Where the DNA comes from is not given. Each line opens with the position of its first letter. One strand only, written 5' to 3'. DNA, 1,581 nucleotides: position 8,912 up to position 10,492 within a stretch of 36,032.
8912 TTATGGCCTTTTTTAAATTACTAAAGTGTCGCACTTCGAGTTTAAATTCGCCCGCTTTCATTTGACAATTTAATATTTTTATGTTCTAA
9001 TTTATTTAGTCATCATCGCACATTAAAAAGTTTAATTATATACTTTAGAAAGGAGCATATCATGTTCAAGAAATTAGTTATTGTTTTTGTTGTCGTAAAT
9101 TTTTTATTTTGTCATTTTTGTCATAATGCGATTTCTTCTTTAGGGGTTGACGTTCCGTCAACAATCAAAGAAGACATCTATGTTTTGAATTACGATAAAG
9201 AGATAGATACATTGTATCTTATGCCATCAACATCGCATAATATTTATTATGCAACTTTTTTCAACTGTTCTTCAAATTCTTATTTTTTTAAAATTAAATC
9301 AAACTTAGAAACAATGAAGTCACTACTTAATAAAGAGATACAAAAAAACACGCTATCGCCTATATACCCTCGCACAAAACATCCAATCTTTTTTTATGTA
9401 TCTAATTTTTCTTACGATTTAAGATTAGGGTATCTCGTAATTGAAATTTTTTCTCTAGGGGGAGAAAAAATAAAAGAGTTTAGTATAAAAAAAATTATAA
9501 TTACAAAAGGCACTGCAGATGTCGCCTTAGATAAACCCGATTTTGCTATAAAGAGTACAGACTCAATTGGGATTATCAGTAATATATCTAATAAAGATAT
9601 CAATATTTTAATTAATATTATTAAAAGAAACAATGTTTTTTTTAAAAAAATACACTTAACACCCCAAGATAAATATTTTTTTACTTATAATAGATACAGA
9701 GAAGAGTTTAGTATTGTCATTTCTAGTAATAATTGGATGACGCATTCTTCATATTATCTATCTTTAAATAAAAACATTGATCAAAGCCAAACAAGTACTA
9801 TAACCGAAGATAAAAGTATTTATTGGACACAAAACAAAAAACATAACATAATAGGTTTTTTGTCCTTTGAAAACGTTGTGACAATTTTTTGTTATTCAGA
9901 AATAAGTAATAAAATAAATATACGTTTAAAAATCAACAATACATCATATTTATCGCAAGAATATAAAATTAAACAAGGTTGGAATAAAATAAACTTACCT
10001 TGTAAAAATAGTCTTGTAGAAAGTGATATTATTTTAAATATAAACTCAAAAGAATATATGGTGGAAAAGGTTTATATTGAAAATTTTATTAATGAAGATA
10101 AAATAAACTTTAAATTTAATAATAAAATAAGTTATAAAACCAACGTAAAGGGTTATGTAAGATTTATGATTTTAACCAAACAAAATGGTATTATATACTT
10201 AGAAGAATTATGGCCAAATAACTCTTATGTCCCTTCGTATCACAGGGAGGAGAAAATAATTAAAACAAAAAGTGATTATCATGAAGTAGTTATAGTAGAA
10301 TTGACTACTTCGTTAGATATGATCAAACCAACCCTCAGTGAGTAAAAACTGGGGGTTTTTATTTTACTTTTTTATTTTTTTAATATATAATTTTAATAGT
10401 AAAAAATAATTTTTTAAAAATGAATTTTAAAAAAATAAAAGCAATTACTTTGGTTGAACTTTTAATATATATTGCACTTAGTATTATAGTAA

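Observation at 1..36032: TGA is read as Trp in an organism that does not look like a Mollicute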

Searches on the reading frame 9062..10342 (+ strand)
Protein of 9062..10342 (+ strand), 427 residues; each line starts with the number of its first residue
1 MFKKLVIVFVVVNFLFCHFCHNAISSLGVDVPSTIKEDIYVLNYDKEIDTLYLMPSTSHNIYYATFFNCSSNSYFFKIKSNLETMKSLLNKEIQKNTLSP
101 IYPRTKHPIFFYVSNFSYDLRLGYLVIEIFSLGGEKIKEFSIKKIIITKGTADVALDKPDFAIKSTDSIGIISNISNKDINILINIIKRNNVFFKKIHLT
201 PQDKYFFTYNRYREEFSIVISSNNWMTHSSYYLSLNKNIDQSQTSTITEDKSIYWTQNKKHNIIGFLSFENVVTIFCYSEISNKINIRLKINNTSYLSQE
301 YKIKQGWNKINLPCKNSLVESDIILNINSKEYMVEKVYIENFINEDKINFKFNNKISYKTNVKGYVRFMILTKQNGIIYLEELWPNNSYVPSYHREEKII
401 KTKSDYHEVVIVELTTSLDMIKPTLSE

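Call 47: search_protein_families(library=pfam, proteins=[window:9062-10342:+], max_evalue=0.01)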
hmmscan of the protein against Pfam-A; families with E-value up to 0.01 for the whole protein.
seq(427 aa): 0 families
